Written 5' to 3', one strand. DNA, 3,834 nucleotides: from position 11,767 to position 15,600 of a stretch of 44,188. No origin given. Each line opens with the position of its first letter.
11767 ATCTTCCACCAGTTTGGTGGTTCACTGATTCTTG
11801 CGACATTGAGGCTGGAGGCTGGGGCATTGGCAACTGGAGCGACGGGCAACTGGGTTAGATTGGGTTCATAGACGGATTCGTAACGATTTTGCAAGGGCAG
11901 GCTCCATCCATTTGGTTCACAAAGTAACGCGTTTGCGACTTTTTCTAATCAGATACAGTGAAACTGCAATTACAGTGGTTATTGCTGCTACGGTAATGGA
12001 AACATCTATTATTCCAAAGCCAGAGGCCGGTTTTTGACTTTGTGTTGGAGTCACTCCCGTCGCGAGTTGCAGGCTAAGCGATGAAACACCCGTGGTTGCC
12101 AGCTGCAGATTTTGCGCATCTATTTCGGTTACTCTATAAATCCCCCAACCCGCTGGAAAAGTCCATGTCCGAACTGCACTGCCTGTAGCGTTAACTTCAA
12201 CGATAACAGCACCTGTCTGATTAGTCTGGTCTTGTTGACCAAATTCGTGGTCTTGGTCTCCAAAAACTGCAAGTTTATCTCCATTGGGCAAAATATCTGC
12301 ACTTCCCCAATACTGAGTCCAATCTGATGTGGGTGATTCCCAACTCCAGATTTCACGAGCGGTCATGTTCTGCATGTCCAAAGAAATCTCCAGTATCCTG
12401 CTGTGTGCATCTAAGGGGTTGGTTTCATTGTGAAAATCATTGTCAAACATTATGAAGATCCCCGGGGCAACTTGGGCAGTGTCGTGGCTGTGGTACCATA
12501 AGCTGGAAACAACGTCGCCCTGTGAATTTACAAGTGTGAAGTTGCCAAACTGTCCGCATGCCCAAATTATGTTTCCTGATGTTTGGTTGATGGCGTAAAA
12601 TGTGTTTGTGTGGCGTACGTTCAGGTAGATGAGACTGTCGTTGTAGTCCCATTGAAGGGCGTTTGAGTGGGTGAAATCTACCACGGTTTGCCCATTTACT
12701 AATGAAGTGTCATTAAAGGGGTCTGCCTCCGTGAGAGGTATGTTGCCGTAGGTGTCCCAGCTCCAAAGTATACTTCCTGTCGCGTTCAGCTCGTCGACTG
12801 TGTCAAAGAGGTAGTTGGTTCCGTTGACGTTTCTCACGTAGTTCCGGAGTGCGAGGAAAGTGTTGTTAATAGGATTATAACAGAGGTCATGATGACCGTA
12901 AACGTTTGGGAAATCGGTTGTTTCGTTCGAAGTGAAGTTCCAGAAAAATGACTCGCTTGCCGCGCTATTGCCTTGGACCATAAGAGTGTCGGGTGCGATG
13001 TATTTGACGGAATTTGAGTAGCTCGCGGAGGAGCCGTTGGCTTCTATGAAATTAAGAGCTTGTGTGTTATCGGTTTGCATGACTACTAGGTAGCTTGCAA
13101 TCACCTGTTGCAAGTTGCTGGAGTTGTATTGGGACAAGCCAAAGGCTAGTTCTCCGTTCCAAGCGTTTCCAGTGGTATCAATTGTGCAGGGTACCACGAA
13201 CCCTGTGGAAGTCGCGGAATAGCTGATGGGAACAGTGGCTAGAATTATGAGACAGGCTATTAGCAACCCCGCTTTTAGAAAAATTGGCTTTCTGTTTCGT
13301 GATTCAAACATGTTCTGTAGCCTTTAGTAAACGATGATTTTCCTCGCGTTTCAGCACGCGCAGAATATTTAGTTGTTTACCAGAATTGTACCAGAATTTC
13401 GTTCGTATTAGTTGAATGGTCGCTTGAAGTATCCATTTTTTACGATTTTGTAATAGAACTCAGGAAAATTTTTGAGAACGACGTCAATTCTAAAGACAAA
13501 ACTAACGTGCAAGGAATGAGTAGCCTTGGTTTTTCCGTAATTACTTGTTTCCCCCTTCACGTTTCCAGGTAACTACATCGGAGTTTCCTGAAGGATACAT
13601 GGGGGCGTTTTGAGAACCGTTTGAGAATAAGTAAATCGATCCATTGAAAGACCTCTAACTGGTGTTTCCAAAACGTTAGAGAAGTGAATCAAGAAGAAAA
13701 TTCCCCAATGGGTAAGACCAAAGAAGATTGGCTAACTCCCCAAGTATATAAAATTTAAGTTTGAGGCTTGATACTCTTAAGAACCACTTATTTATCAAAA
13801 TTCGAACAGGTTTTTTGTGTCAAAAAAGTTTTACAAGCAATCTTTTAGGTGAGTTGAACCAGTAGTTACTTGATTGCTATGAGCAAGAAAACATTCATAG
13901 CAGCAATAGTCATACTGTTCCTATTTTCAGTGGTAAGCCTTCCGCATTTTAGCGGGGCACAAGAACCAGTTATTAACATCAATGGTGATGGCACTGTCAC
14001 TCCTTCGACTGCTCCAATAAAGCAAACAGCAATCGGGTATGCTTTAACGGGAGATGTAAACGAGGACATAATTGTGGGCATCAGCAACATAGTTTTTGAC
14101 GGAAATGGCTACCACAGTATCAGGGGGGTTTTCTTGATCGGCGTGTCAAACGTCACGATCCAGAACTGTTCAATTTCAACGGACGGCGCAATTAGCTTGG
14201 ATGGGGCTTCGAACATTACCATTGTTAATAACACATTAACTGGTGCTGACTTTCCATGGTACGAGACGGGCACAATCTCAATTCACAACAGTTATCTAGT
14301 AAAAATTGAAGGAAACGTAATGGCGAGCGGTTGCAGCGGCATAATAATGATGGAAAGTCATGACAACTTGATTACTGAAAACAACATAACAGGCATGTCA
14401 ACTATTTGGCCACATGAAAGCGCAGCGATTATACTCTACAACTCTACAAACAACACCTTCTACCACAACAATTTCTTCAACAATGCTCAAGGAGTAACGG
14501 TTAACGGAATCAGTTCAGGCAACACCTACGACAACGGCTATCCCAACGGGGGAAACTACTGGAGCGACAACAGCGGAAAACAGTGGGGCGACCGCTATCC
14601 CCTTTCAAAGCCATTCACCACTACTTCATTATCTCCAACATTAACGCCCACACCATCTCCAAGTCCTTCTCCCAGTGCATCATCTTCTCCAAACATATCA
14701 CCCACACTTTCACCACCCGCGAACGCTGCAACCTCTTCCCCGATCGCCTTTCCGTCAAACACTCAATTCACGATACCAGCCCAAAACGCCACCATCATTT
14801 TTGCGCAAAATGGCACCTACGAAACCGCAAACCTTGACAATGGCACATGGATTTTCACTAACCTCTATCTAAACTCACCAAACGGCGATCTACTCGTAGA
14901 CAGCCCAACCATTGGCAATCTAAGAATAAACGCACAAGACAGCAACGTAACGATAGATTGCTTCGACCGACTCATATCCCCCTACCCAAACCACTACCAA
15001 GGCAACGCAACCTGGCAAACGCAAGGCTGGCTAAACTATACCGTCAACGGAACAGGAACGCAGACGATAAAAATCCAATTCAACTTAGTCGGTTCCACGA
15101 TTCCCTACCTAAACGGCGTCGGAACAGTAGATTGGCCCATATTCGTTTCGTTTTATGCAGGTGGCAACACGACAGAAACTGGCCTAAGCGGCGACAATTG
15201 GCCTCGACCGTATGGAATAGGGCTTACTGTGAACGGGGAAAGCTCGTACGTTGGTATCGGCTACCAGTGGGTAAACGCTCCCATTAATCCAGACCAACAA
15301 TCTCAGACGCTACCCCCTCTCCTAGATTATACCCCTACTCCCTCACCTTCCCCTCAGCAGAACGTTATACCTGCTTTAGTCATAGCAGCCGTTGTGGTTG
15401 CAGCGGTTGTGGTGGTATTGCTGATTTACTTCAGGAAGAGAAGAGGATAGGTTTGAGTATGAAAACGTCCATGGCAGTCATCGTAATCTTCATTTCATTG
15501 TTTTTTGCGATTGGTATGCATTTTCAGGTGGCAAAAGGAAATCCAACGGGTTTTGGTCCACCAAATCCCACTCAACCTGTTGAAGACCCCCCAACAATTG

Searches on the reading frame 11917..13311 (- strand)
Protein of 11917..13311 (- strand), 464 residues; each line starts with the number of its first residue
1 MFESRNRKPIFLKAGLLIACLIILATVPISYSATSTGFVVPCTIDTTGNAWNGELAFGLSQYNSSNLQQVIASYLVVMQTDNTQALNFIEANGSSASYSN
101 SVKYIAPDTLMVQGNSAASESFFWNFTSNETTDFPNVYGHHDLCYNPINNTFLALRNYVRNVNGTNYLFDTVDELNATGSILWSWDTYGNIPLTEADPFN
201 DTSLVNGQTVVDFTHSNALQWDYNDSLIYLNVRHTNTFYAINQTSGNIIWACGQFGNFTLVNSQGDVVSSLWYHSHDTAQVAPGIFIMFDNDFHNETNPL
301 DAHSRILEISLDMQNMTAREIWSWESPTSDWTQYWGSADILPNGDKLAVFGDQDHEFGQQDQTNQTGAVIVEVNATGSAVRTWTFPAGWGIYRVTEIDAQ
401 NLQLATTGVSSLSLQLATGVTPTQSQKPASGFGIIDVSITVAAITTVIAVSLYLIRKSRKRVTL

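Call 14: search_protein_families(library=pfam, proteins=[window:11917-13311:-])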
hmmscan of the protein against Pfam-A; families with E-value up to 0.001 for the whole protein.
window:11917-13311:- (464 aa): 1 family
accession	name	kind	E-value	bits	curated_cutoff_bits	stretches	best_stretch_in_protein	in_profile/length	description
PF05935.17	Arylsulfotrans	-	2.3e-21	76.7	24.2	1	111-381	65-358/374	Arylsulfotransferase (ASST)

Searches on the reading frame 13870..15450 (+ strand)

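Call 50: search_protein_families(library=pfam, proteins=[window:13870-15450:+], max_evalue=0.00001)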
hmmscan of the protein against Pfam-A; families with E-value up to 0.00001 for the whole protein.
window:13870-15450:+ (526 aa): 2 families
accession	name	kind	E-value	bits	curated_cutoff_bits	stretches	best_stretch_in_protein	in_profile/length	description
PF05048.19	NosD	-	1.4e-14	54.5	23.6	1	69-236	44-212/212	Periplasmic copper-binding protein (NosD)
PF13229.12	Beta_helix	-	2.9e-11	43.7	25.9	1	86-235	2-149/158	Right handed beta helix region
